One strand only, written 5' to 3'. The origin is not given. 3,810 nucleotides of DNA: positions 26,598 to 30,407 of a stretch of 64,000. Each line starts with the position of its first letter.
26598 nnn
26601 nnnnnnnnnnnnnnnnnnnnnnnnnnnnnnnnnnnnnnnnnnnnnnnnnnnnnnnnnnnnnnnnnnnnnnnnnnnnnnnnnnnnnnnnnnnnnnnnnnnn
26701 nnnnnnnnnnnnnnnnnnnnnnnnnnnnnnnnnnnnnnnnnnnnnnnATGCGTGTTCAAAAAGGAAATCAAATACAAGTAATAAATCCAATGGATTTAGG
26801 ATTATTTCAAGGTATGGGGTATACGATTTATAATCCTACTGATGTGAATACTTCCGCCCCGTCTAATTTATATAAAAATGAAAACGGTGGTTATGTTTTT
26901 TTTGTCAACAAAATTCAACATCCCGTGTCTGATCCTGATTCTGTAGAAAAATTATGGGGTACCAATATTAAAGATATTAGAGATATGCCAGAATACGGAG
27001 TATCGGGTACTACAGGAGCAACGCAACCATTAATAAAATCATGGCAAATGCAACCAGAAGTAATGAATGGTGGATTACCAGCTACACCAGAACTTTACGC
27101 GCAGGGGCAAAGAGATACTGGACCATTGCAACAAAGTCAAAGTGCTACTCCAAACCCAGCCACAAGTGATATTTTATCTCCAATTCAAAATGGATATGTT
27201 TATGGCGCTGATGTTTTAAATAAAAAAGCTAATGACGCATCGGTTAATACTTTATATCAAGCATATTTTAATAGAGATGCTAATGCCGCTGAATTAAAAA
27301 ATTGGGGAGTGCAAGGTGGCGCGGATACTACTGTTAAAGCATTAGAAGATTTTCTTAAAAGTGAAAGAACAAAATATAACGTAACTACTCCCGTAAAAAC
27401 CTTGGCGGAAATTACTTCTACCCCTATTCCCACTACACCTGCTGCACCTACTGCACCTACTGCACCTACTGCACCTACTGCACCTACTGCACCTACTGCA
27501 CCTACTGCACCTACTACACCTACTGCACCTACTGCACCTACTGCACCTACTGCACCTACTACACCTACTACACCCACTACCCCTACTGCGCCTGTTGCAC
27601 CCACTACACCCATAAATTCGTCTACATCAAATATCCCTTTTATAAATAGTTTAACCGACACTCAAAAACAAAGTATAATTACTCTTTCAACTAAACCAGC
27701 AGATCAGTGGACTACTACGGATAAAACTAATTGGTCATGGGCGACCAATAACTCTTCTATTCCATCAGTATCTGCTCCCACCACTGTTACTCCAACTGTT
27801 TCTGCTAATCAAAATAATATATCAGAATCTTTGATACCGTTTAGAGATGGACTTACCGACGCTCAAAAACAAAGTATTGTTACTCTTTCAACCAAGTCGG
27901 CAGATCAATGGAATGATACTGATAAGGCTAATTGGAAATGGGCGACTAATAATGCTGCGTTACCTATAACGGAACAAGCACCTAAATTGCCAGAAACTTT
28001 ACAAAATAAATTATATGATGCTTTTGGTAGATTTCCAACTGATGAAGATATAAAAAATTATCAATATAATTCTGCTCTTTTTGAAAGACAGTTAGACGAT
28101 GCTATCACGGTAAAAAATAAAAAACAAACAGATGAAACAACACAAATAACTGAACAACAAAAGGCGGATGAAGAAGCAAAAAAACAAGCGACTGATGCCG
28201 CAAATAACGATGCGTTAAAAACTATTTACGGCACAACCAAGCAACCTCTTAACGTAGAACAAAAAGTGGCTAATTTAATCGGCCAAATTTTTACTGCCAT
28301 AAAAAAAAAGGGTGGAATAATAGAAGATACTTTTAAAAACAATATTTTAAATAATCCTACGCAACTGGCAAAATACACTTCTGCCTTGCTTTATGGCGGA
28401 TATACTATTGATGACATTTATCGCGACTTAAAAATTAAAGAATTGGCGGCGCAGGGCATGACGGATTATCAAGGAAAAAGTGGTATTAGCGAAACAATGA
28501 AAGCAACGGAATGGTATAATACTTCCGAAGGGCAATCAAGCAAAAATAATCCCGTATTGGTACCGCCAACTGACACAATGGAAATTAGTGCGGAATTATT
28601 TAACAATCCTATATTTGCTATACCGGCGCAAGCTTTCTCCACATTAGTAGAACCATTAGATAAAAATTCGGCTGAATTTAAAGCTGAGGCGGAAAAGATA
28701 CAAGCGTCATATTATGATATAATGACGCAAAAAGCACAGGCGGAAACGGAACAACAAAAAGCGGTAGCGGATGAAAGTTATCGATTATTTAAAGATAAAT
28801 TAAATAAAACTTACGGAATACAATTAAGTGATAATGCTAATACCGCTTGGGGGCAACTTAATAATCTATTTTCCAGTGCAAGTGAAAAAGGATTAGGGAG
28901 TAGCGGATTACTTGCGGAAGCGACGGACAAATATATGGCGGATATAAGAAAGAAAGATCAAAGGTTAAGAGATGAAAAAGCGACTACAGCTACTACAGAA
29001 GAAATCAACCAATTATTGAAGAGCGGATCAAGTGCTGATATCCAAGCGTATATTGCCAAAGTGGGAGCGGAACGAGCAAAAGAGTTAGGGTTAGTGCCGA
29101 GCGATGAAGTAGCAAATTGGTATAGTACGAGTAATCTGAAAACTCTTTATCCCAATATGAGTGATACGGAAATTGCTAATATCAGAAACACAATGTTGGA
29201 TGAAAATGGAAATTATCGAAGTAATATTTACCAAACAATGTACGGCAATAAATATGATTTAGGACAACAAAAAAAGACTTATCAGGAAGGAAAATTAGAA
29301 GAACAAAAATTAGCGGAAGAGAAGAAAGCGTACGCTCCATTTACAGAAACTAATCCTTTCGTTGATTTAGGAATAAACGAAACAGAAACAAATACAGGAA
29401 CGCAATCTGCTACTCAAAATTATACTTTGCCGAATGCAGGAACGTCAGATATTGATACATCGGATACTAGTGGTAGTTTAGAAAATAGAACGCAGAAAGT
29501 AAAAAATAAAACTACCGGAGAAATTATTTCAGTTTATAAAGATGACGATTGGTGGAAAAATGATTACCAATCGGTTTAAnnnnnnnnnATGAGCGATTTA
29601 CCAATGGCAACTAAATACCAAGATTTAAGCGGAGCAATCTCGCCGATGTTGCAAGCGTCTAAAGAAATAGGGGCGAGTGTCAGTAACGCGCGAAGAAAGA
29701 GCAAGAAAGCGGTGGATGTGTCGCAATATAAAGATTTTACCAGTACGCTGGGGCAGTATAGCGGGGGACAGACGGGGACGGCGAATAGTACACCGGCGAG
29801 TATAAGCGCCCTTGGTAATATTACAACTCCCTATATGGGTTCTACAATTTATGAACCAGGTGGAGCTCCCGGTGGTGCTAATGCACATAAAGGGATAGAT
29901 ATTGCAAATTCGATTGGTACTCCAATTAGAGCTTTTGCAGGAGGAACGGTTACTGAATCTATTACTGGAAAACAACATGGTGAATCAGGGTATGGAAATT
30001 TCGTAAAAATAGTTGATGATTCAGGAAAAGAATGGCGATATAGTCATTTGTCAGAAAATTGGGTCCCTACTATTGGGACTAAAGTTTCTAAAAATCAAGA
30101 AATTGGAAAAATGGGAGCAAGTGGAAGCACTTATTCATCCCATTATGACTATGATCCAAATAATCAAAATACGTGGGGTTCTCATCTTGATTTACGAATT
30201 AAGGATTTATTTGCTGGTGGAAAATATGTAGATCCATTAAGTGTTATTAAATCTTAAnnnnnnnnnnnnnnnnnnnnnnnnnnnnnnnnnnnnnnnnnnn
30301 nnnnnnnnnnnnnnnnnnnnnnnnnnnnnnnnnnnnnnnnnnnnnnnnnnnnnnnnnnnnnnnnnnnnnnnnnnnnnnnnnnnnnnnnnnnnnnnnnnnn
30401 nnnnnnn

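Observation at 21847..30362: Second covarying RNA element (two nested stems, conserved GGGTCwAGTCT loop) immediately upstream of two unrelated plus-strand HNH genes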

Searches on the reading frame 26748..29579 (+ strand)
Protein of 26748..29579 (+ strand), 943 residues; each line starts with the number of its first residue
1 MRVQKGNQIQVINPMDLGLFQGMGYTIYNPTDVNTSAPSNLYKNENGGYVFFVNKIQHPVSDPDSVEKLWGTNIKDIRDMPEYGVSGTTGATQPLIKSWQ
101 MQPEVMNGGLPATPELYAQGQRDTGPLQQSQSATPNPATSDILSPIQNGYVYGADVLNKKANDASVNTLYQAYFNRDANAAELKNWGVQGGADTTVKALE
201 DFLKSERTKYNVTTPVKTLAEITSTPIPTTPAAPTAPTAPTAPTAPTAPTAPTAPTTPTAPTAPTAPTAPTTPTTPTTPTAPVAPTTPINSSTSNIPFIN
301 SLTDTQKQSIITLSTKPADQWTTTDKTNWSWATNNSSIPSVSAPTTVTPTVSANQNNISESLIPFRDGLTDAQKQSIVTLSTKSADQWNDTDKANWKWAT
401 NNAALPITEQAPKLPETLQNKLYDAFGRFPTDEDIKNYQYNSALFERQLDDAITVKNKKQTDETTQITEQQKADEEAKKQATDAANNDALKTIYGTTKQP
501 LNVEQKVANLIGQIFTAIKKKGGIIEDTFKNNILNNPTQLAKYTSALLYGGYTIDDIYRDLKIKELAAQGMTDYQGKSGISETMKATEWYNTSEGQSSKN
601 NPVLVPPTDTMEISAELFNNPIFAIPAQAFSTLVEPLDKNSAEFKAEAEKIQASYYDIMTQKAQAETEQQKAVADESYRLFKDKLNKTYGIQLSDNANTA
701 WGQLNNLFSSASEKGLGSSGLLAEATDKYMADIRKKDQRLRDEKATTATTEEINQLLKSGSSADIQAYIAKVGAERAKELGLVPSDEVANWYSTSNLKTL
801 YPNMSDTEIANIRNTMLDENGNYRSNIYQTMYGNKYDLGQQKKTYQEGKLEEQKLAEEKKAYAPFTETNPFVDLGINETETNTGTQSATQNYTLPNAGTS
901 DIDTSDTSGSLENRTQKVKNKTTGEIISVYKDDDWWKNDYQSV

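Call 10: search_protein_families(library=pfam, proteins=[window:26748-29579:+], max_evalue=0.01)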
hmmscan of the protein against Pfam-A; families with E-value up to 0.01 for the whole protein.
window:26748-29579:+ (943 aa): 1 family
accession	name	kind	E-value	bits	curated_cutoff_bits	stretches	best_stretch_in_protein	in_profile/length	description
PF04829.18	PT-VENN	-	0.0028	18.2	20.3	0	300-315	2-17/52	Pre-toxin domain with VENN motif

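Call 11: search_protein_families(library=phrogs, proteins=[window:26748-29579:+], max_evalue=0.001)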
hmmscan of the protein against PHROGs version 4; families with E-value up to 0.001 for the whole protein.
window:26748-29579:+ (943 aa): 0 families

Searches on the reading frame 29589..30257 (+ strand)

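Call 10: search_protein_families(library=pfam, proteins=[window:29589-30257:+], max_evalue=0.01)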
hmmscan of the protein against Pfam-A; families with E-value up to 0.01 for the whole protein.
window:29589-30257:+ (222 aa): 1 family
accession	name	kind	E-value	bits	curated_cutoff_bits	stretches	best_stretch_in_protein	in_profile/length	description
PF01551.29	Peptidase_M23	-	3.5e-17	62.8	28.7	1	99-188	2-85/96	Peptidase family M23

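Call 11: search_protein_families(library=phrogs, proteins=[window:29589-30257:+], max_evalue=0.001)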
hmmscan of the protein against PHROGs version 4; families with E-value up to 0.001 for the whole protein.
window:29589-30257:+ (222 aa): 18 families
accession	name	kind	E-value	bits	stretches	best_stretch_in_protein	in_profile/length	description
phrog_7767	-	other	1.7e-15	58.2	1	98-193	19-109/194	metallo-endopeptidase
phrog_6700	-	lysis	1.5e-14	52.9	1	56-201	2598-2722/2898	endolysin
phrog_10030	-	tail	1.5e-10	40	1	97-211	1911-2026/2105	tail length tape measure protein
phrog_21656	-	other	2.2e-10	40.2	1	91-218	628-741/1022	peptidase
phrog_28672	-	other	2.2e-09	37.4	1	98-197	286-380/397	metallo-endopeptidase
phrog_167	-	tail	2.5e-09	36.4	1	59-192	1205-1291/1555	tail length tape measure protein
phrog_23188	-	tail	4.7e-09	34.2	1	39-189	3099-3248/5002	tail length tape measure protein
phrog_14988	-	other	9.1e-09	36.4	1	98-189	31-125/272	peptidase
phrog_1067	-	head and packaging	1.4e-08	34.7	1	46-201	720-855/991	minor head protein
phrog_36429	-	unknown function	9.5e-07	27.9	1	98-182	128-206/1159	-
phrog_8537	-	unknown function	2.3e-06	28.1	1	99-193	15-105/384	-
phrog_37190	-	other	3.2e-06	27.8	1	93-185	134-220/244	peptidase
phrog_28394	-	unknown function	6.6e-06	26.5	1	62-180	160-278/303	-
phrog_880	-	lysis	1.7e-05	25.4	1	96-190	25-119/435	endolysin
phrog_8809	-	unknown function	2.6e-05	22.4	1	97-189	1287-1379/2317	-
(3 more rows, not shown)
